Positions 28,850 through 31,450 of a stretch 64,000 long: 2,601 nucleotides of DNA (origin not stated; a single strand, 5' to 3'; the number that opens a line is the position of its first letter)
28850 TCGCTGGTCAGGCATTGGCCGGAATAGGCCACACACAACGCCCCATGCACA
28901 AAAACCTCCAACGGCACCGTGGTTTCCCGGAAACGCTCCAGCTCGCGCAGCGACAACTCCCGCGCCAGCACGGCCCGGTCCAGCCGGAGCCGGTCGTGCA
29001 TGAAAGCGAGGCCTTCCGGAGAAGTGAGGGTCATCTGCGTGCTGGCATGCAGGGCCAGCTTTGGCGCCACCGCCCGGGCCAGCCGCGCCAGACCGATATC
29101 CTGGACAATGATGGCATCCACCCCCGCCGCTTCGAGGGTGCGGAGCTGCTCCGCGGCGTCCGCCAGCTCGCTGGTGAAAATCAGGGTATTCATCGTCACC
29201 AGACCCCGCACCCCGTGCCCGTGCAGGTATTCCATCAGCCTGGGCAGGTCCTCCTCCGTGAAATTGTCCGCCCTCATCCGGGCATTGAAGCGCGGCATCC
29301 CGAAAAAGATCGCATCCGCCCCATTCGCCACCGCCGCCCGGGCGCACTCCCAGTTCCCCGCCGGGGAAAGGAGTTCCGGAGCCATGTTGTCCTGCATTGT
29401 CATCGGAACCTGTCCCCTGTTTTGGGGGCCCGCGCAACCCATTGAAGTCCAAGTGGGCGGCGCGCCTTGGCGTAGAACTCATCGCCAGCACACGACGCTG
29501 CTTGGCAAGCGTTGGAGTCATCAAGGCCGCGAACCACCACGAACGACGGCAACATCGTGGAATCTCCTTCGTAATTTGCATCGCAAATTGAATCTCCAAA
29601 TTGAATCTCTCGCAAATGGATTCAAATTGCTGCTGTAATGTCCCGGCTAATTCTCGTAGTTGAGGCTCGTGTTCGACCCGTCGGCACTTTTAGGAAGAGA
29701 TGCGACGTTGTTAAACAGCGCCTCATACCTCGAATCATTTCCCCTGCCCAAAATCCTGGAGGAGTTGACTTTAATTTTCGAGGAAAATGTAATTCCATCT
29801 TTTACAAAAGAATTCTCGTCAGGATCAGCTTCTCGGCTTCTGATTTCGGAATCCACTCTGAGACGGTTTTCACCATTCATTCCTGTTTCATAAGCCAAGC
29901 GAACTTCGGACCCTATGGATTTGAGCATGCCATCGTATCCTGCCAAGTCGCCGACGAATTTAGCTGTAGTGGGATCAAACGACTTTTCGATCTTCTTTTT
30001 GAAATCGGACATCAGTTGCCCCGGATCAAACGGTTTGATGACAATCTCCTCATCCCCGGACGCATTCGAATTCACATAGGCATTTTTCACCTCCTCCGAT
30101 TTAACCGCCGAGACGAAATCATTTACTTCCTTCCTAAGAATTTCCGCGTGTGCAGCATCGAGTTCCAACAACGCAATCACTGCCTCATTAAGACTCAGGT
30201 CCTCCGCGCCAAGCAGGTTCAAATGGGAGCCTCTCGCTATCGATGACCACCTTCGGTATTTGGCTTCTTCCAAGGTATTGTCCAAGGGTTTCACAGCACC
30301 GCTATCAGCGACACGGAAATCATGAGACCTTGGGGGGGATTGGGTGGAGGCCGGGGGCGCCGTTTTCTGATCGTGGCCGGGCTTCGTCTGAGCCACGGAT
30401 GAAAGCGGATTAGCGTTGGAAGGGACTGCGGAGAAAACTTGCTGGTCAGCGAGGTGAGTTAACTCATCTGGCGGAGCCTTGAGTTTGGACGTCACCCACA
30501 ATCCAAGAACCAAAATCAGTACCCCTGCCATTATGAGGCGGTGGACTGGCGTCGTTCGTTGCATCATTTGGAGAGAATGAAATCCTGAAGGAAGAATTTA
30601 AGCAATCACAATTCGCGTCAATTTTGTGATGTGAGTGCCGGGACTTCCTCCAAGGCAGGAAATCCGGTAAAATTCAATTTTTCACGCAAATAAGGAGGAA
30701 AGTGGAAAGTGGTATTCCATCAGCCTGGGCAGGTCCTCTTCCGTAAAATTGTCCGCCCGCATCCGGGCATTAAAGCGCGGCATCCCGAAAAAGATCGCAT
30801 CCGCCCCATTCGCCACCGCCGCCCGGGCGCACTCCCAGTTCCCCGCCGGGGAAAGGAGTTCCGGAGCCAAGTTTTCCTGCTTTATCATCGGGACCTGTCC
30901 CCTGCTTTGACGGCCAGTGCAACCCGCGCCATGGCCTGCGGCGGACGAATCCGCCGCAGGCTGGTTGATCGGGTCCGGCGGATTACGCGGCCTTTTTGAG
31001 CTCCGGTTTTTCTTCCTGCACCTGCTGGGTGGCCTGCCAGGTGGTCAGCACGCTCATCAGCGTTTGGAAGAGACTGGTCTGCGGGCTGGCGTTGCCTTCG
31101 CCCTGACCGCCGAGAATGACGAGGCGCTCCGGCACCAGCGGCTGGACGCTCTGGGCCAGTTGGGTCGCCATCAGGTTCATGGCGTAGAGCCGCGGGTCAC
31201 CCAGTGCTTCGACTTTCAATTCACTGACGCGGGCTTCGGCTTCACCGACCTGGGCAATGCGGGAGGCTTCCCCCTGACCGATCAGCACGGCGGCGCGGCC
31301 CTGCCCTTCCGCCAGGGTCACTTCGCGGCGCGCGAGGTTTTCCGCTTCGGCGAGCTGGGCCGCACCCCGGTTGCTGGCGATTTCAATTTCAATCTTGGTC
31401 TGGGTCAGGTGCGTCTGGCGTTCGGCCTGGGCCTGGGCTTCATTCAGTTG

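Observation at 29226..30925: Low-GC 1.27-kb insertion bracketed by ~215-bp direct repeats that duplicate the U32 promoter and 5' end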

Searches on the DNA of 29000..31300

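Call 85: search_rna_families(source=window, start=29000, end=31300, threshold=evalue, max_evalue=1)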
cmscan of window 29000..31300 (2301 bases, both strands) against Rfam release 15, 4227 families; matches with E-value up to 1: 2.
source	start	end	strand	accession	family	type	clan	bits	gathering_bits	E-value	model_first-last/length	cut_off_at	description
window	31127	31206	+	RF00931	mir-879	Gene; miRNA;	-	21.9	90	0.21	1-74/74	no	mir-879 microRNA precursor family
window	31074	31109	-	RF01737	flpD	Cis-reg;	-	19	40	0.6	9-43/47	no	flpD RNA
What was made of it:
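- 29441..29558 (-): t: 118-bp GC-rich spacer between M_down and the intact U32 leader. It has no counterpart in the F-U32 spacer. No Rfam match (call 85).
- Tried and rejected: Rfam over 29000-31300: nothing below E 0.2 (call 85).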
